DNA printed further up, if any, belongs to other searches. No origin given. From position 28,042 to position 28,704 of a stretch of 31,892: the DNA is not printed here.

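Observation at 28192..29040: AT-rich two-gene cassette of unknown function at the prophage-host junction: candidate toxin-antitoxin or defence module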

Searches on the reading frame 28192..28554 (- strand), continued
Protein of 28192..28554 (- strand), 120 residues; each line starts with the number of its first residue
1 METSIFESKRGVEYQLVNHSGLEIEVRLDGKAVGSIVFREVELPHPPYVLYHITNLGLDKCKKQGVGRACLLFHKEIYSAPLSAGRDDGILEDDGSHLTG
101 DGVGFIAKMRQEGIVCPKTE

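Call 62: search_protein_families(library=padloc, proteins=[L064:3111-4751:+, L064:4748-5920:+, L064:6308-7738:+, L064:8580-11873:+, L065:2391-3593:+, L065:4712-7573:+, L056:7753-8727:+, L057:6376-8898:+, L051:6548-7900:+, L010:8383-10479:+], max_evalue=0.001)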
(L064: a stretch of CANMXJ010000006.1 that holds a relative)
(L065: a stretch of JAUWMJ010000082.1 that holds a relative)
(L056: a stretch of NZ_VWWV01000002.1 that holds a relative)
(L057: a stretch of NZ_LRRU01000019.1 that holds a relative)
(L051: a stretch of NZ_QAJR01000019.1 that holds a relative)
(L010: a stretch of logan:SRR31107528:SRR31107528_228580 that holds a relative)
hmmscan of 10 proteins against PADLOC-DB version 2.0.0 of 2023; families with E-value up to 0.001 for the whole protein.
L064:3111-4751:+ (546 aa): 42 families (the best 25 are shown)
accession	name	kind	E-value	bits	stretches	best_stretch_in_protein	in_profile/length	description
PDLC03027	MTase_I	-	2.5e-134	447.7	1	52-523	5-456/810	Type I methyltransferase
PDLC03022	MTase_I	-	2.3e-125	417.9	1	51-517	2-487/857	Type I methyltransferase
PDLC03031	MTase_I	-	7.5e-109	363.1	1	50-517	3-497/834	Type I methyltransferase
PDLC03032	MTase_I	-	1e-104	349.5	1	50-518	3-453/1001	Type I methyltransferase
PDLC03039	MTase_I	-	1e-85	286.4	1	51-506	3-451/708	Type I methyltransferase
PDLC03038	MTase_I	-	1.7e-84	282.3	1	47-518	1-465/896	Type I methyltransferase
PDLC03028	MTase_I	-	4.5e-75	251.5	1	57-521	731-1207/1236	Type I methyltransferase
PDLC03019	MTase_I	-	1.8e-65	219.8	1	56-519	9-473/932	Type I methyltransferase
PDLC03021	MTase_I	-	9.8e-60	200.8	1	67-534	18-483/491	Type I methyltransferase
PDLC03240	MTase_II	-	4.3e-54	182.2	1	51-511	4-473/511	Type II methyltransferase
PDLC03029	MTase_I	-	6.8e-54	181.4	1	54-479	8-454/661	Type I methyltransferase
PDLC03035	MTase_I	-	2.3e-51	173.1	1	53-452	8-406/653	Type I methyltransferase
PDLC03026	MTase_I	-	7.8e-49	165.1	1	53-543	4-463/487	Type I methyltransferase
PDLC03020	MTase_I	-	1e-48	164.5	1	58-423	9-392/410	Type I methyltransferase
PDLC04134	mad2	-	1.8e-47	160.3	1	49-474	135-485/492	mads_2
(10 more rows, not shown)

L064:4748-5920:+ (390 aa): 102 families (the best 25 are shown)
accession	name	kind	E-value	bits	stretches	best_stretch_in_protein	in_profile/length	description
PDLC03101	Specificity_I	-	1.9e-68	230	2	130-389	144-407/411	Type I specificity subunit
PDLC03087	Specificity_I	-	3e-63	212.2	2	13-186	234-415/418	Type I specificity subunit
PDLC03156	Specificity_I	-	2.2e-62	209.8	1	34-390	44-407/413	Type I specificity subunit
PDLC03178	Specificity_I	-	1e-60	204.3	2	121-382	140-410/411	Type I specificity subunit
PDLC03098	Specificity_I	-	1.8e-52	177.2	1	51-388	90-438/443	Type I specificity subunit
PDLC03175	Specificity_I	-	6.3e-41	138.7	2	204-383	25-208/439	Type I specificity subunit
PDLC03118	Specificity_I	-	1e-39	134.9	1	92-390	109-410/416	Type I specificity subunit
PDLC03165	Specificity_I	-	3.1e-38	130.3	2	184-383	11-211/411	Type I specificity subunit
PDLC03113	Specificity_I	-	3.6e-38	129.5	1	102-389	131-422/422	Type I specificity subunit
PDLC03072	Specificity_I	-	2.4e-33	113.9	2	195-388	237-439/448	Type I specificity subunit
PDLC03069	Specificity_I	-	2.1e-32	110.7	1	31-377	35-374/387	Type I specificity subunit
PDLC03146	Specificity_I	-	1.7e-31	107.8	1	15-382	38-412/420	Type I specificity subunit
PDLC03105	Specificity_I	-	1.8e-29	101.5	2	15-160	43-188/448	Type I specificity subunit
PDLC03100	Specificity_I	-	7.1e-29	99.4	2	138-384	147-390/392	Type I specificity subunit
PDLC04137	mad5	-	8.2e-29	99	1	57-379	65-391/392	mads_5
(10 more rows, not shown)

L064:6308-7738:+ (476 aa): 1 family
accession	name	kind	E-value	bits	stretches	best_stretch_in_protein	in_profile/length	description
PDLC02374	dGTPase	-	2.5e-138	459.7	1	7-475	28-381/395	-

L064:8580-11873:+ (1097 aa): 8 families
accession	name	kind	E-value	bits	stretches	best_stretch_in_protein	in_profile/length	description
PDLC03041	REase_I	-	0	1520.9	1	13-1092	4-1092/1099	Type I restriction enzyme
PDLC03044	REase_I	-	8.8e-105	349.7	2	290-971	221-925/1034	Type I restriction enzyme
PDLC03040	REase_I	-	3e-97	324.6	2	284-906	222-830/1029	Type I restriction enzyme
PDLC03048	REase_I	-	3.2e-56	189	2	125-529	87-450/976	Type I restriction enzyme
PDLC03046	REase_I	-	1.6e-32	110.4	2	343-530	280-493/1025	Type I restriction enzyme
PDLC03045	REase_I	-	9.7e-26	88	2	321-538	258-478/995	Type I restriction enzyme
PDLC02707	PbeA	-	2.8e-06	24.2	1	346-562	269-483/672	PbeA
PDLC02704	PbeA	-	2.3e-05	21.1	1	347-541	272-468/682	PbeA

L065:2391-3593:+ (400 aa): 0 families

L065:4712-7573:+ (953 aa): 66 families (the best 25 are shown)
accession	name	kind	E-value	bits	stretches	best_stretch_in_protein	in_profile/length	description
PDLC03604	REase_MTase_IIG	-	8.7e-191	634.4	2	4-770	4-749/1011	Type IIG restriction enzyme-methyltransferase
PDLC03609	REase_MTase_IIG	-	1.8e-46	156.5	3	400-740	436-734/1066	Type IIG restriction enzyme-methyltransferase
PDLC03612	REase_MTase_IIG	-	2.9e-39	133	3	545-735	785-980/1247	Type IIG restriction enzyme-methyltransferase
PDLC03629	REase_MTase_IIG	-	8.2e-38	127.9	1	332-665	347-687/1182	Type IIG restriction enzyme-methyltransferase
PDLC02643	DrmMI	-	8.8e-26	88.1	2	360-492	550-699/1347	DrmMI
PDLC03250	MTase_II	-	1.6e-25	87.9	1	361-744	159-526/775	Type II methyltransferase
PDLC03596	REase_MTase_IIG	-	1.9e-25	87.1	3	547-729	695-878/1148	Type IIG restriction enzyme-methyltransferase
PDLC02527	PglX|PglXI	-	9.5e-21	71.3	2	400-488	303-390/1332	PglX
PDLC02521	PglX|PglXI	-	1e-20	71.4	1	561-711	480-631/1174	PglX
PDLC02529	PglX|PglXI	-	6.7e-20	68.4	1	360-586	194-381/1189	PglX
PDLC03628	REase_MTase_IIG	-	1.3e-19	67.8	2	547-659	734-842/1100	Type IIG restriction enzyme-methyltransferase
PDLC02525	PglX|PglXI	-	1.7e-19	67.9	1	561-676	454-573/607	PglX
PDLC03600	REase_MTase_IIG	-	6e-19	65.5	1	560-706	494-648/1205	Type IIG restriction enzyme-methyltransferase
PDLC03348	MTase_II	-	6.2e-19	66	2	555-946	339-705/727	Type II methyltransferase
PDLC03245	MTase_II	-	2.9e-18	63.7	2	360-498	22-141/577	Type II methyltransferase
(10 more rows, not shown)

L056:7753-8727:+ (324 aa): 3 families
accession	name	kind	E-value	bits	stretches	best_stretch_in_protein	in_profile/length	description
PDLC04960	PDC-S21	-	6.1e-116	385.5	1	2-324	5-334/336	-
PDLC04961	PDC-S21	-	5e-74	247.6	1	15-324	24-328/336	-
PDLC04093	SIR2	-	0.0007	16.7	0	235-313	248-326/395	-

L057:6376-8898:+ (840 aa): 0 families

L051:6548-7900:+ (450 aa): 4 families
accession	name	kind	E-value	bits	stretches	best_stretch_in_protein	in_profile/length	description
PDLC04161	HEC-07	-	2.5e-28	97.3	1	16-357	33-372/553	-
PDLC04159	HEC-07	-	5.1e-14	49.9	1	18-320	25-320/531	-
PDLC04160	HEC-07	-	2.8e-09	34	1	74-340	104-356/557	-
PDLC04158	HEC-07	-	8e-07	25.9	1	154-236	161-241/526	-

L010:8383-10479:+ (698 aa): 99 families (the best 25 are shown)
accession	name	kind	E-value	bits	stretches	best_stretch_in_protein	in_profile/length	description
PDLC02981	AriAB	-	7.9e-214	710.3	1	1-698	1-693/694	-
PDLC02979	AriA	-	6.2e-25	86.8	1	1-382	1-373/373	-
PDLC02980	AriA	-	7e-25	86.6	1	27-382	3-303/304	-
PDLC04176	HEC-01A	-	1.2e-19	68.9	1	1-159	1-148/371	-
PDLC00289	PtuA1|PtuA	-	2.1e-19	67.9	2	228-382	139-292/404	AAA ATPase domain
PDLC03878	NsnB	-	1.9e-16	58.8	1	3-384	2-283/345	-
PDLC04135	mad3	-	8.4e-16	56.5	1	2-384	1-329/374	mads_3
PDLC04180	HEC-01A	-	1.1e-15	55.7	2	1-49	1-48/382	-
PDLC04144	HEC-01B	-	7.4e-15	52.9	2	1-48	1-48/395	-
PDLC04182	HEC-01A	-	1.4e-14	52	2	2-47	3-55/406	-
PDLC02335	AbiLi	-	5.4e-14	50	1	3-383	50-242/326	AbiLi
PDLC04175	HEC-01A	-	3.3e-13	47.4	1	2-51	5-53/363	-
PDLC00293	PtuA1|PtuA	-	2e-12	44.9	2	305-380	306-384/527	AAA ATPase domain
PDLC00083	GajA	-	2.7e-11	40.6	2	1-49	1-49/639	AAA ATPase domain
PDLC00091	GajA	-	2.8e-10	37.6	1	1-46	1-47/627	AAA ATPase domain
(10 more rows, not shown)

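Call 64: search_dna_similar(query=window:28192-28554:-, collection=phages, mode=protein, max_rows=20, max_evalue=0.001)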
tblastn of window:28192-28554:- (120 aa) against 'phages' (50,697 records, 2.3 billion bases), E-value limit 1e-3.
No match.

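Call 65: search_dna_similar(query=window:28192-28554:-, collection=plasmids, mode=protein, max_rows=20, max_evalue=0.001)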
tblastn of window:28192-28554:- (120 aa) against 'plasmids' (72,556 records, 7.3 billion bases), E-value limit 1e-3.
Records with a match: 22; places in all: 22; records where one place covers at least 80% of the query: 2.
Best place of each record, by identity: <60% 22.
By first word of the organism name: Xanthomonas 19; Pseudomonas 2; Hymenobacter 1.
By predicted mobility (MOB-suite, as given by PLSDB): mobilizable 19; non-mobilizable 3.
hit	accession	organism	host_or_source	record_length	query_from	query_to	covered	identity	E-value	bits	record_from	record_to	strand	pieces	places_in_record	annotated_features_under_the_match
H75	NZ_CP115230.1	Pseudomonas aeruginosa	Homo sapiens,culture samples from human ...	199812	3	117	96%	43.2%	1e-18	87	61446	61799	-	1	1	hypothetical protein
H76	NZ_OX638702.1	Pseudomonas aeruginosa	Homo sapiens,blood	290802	3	117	96%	43.2%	2e-18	86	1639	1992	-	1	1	hypothetical protein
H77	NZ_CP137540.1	Xanthomonas euvesicatoria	tomato,cell culture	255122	28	115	73%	30.8%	1e-5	49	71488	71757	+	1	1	hypothetical protein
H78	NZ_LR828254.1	Xanthomonas hortorum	Solanum lycopersicum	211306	28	115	73%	30.8%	2e-5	49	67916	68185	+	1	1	hypothetical protein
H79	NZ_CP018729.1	Xanthomonas hortorum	Solanum lycopersicum,tomato leaf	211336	28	115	73%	30.8%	2e-5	49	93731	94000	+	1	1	hypothetical protein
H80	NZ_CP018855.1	Xanthomonas citri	Citrus hystrix,citrus leaf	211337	28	115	73%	30.8%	2e-5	49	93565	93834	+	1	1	hypothetical protein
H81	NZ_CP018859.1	Xanthomonas citri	Citrus hystrix,citrus leaf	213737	28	115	73%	30.8%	2e-5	49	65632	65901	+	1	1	hypothetical protein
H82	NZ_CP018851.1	Xanthomonas citri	Citrus hystrix,citrus leaf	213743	28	115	73%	30.8%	2e-5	49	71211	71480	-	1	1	hypothetical protein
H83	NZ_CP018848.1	Xanthomonas citri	Citrus x paradisi,citrus leaf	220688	28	115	73%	30.8%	2e-5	49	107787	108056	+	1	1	hypothetical protein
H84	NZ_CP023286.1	Xanthomonas citri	Grapefruit,Whole organism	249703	28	115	73%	30.8%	2e-5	49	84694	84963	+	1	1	hypothetical protein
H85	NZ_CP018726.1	Xanthomonas vesicatoria ATCC 35937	Solanum lycopersicum,pathogen culture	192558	28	115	73%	30.8%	3e-5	49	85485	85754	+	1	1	hypothetical protein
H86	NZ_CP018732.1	Xanthomonas hortorum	Solanum lycopersicum,pathogen ...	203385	28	115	73%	30.8%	3e-5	49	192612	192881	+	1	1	hypothetical protein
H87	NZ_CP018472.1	Xanthomonas perforans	Solanum lycopersicum,tomato field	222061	28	115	73%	30.8%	3e-5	49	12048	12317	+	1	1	hypothetical protein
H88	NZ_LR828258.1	Xanthomonas hortorum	Lactuca sp.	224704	28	115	73%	30.8%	3e-5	49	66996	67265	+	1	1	hypothetical protein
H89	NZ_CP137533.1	Xanthomonas euvesicatoria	tomato,cell culture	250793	28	115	73%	30.8%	3e-5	49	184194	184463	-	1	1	hypothetical protein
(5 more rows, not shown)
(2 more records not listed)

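Call 67: get_annotated_region(hit=H75, flank=6000)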
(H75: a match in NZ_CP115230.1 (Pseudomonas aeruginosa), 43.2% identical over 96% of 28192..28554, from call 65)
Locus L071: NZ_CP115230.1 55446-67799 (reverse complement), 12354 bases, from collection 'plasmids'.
description: Pseudomonas aeruginosa strain F051 plasmid pF051, complete sequence
organism: Pseudomonas aeruginosa (NCBI taxid 287)
taxonomy: Bacteria; Pseudomonadota; Gammaproteobacteria; Pseudomonadales; Pseudomonadaceae; Pseudomonas; Pseudomonas aeruginosa
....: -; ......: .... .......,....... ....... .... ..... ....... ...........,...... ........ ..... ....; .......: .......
typing (MOB-suite, as given by PLSDB): non-mobilizable
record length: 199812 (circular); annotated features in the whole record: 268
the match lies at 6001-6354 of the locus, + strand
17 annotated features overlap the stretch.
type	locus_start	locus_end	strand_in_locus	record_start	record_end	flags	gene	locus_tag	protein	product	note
CDS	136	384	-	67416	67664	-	-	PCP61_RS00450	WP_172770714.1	hypothetical protein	-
CDS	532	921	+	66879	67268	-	-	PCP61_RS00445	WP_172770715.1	hypothetical protein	-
CDS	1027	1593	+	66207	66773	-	-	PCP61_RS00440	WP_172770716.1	hypothetical protein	-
CDS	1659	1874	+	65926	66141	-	-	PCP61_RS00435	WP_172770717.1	hypothetical protein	-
CDS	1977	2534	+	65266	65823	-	-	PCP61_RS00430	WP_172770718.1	hypothetical protein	-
CDS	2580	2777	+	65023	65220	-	-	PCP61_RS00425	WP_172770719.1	hypothetical protein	-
CDS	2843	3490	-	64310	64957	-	-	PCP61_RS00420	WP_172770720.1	hypothetical protein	-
CDS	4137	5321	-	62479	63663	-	-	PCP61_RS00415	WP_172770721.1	hypothetical protein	-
CDS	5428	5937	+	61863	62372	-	-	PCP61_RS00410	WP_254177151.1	hypothetical protein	-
CDS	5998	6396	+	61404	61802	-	-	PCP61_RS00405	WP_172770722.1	hypothetical protein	-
CDS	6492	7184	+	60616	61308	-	-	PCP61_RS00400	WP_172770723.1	hypothetical protein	-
CDS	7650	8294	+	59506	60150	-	-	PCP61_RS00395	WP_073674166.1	hypothetical protein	-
CDS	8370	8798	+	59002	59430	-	-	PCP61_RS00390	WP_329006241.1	DUF6283 family protein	-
CDS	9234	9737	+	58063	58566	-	-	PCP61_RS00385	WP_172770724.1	hypothetical protein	-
CDS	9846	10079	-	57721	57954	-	-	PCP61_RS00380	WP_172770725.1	hypothetical protein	-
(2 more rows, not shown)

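Call 68: get_annotated_region(hit=H79, flank=6000)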
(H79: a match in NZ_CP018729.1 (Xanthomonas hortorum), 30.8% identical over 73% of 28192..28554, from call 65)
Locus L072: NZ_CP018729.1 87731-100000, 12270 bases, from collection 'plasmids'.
description: Xanthomonas hortorum pv. gardneri strain JS749-3 plasmid pJS749-3.1, complete sequence
organism: Xanthomonas hortorum (NCBI taxid 2754056)
taxonomy: Bacteria; Pseudomonadota; Gammaproteobacteria; Lysobacterales; Lysobacteraceae; Xanthomonas; Xanthomonas hortorum
host: -; source: Solanum lycopersicum,tomato leaf; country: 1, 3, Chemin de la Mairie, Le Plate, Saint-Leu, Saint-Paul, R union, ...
typing (MOB-suite, as given by PLSDB): mobilizable; replicon rep_cluster_156; relaxase MOBH
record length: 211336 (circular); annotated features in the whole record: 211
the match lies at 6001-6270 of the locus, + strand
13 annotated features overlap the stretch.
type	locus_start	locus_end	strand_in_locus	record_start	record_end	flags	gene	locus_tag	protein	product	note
CDS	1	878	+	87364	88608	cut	-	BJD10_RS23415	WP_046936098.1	hypothetical protein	-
CDS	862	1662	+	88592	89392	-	-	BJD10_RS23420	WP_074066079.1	PRTRC system protein B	-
CDS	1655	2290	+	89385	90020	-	-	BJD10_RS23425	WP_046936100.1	PRTRC system protein A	-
CDS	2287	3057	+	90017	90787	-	-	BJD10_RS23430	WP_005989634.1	PRTRC system ThiF family protein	-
CDS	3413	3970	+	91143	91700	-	-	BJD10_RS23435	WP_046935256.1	single-stranded DNA-binding protein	-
CDS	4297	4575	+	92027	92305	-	-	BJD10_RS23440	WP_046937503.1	hypothetical protein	-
CDS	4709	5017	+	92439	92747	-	-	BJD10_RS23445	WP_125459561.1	hypothetical protein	-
CDS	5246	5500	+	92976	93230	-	-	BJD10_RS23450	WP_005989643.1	hypothetical protein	-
CDS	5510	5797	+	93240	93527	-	-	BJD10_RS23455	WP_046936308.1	hypothetical protein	-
CDS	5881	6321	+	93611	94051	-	-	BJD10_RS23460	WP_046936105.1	hypothetical protein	-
CDS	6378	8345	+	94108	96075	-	-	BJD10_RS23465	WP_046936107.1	helicase-related protein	-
CDS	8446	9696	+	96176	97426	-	-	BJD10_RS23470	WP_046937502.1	tetratricopeptide repeat protein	-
CDS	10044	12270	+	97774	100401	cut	mobH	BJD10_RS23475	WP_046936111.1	MobH family relaxase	-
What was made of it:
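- On Xanthomonas MOBH plasmids it lies among small same-strand genes between ssb and mobH (calls 65, 67, 68).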

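Call 69: search_protein_families(library=pfam, alignment_id=A4, max_evalue=0.1)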
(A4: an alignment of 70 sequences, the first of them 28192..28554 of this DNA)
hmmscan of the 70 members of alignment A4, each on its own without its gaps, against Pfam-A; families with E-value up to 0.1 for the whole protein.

A. member 1, window:28192-28554:- (120 aa): 0 families

B. families by the number of members that match (of 70 scanned): 11 families
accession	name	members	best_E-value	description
PF00583.31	Acetyltransf_1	14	0.0002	Acetyltransferase (GNAT) family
PF13508.13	Acetyltransf_7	7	0.004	Acetyltransferase (GNAT) domain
PF05523.17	FdtA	1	0.0067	WxcM-like, C-terminal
PF13037.11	DUF3898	1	0.0067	Domain of unknown function (DUF3898)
PF14874.12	PapD-like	1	0.013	Flagellar-associated PapD-like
PF11485.14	STK_08120-like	1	0.02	STK_08120-like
PF13673.13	Acetyltransf_10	1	0.036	Acetyltransferase (GNAT) domain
PF25301.1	CUT_C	1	0.069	Cuticlin C-terminal domain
PF08004.16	DUF1699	1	0.084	Protein of unknown function (DUF1699)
PF02736.25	Myosin_N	1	0.085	Myosin N-terminal SH3-like domain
PF10621.14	FpoO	1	0.094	F420H2 dehydrogenase subunit FpoO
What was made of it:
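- On GNAT superfamily (protein B): Only 14 of 70 relatives give sub-threshold PF00583 hits, the best at E 2e-4 (call 69).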

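Call 70: search_solved_structures(query=A4, max_evalue=10, show_alignments=2)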
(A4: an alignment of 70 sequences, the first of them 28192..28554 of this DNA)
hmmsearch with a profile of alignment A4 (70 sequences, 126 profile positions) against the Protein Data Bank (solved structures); distinct sequences matched with E-value up to 10: 11.
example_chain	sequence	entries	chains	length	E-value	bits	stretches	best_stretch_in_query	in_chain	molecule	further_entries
5u08_A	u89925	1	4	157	0.013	18.4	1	4-79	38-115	aminoglycoside acetyltransferase meta-AAC0020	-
5f46_A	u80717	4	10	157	0.013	18.4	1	4-79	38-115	aminoglycoside acetyltransferase meta-AAC0020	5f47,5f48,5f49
5xxr_A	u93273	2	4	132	0.032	17.2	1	17-84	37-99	Protein RibT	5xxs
6vr2_A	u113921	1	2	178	0.09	15.7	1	23-92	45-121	Aminoglycoside 2'-N-acetyltransferase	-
6vou_A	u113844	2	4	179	0.091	15.7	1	23-92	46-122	Aminoglycoside 2'-N-acetyltransferase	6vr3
6vta_A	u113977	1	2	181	0.092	15.7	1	23-92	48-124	Aminoglycoside 2'-N-acetyltransferase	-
7jzs_A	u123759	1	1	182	0.094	15.7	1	23-92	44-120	Aminoglycoside 2'-N-acetyltransferase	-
5us1_A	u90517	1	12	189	0.094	15.7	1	23-92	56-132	Aminoglycoside 2'-N-acetyltransferase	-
1qso_A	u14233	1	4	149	1.2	12.1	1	24-77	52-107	HPA2 HISTONE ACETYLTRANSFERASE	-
1qsm_A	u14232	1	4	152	1.2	12.1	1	24-77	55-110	HPA2 HISTONE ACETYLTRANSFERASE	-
9sob_P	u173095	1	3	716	1.6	11.7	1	21-77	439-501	Nuclear pore complex protein NUP85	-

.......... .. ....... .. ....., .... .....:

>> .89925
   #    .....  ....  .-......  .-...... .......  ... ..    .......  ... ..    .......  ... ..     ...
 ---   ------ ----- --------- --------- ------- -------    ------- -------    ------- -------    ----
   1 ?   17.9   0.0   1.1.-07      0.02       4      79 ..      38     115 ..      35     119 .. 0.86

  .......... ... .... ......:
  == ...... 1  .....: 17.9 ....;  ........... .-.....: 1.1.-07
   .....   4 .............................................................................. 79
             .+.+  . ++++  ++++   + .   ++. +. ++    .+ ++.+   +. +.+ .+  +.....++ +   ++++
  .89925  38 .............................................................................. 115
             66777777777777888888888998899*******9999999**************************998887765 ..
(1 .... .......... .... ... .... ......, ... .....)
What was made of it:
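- The best sequence-level PDB hits of the B profile are aminoglycoside acetyltransferases, though weak at E 0.013 (call 70).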

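Call 77: search_protein_families(library=padloc, alignment_id=A6, max_evalue=0.00001)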
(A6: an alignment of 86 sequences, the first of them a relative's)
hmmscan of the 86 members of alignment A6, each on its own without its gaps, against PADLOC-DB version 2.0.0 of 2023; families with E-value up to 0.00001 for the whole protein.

A. member 1, L002:6171-6458:+ (95 aa): 0 families

B. families by the number of members that match (of 86 scanned): 28 families (the first 25 are shown)
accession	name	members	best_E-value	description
PDLC02990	DarG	1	1e-124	-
PDLC02991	DarT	1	2.1e-66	-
PDLC03253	MTase_II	1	3.5e-58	Type II methyltransferase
PDLC03767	RT_UG29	1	5.5e-49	DRT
PDLC03294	MTase_II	1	1.2e-31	Type II methyltransferase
PDLC03800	RTasDnaG-like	1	2e-31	DRT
PDLC03247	MTase_II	1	1.1e-30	Type II methyltransferase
PDLC03735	oMTase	1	5.2e-27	orphan methyltransferase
PDLC04018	PD-Lambda-5_B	1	1.2e-18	-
PDLC04134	mad2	1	2.5e-17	mads_2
PDLC03729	oMTase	1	4.3e-17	orphan methyltransferase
PDLC03244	MTase_II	1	8.2e-16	Type II methyltransferase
PDLC03261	MTase_II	1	4.5e-14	Type II methyltransferase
PDLC03717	oMTase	1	9.4e-14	orphan methyltransferase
PDLC03358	MTase_II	1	2.5e-12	Type II methyltransferase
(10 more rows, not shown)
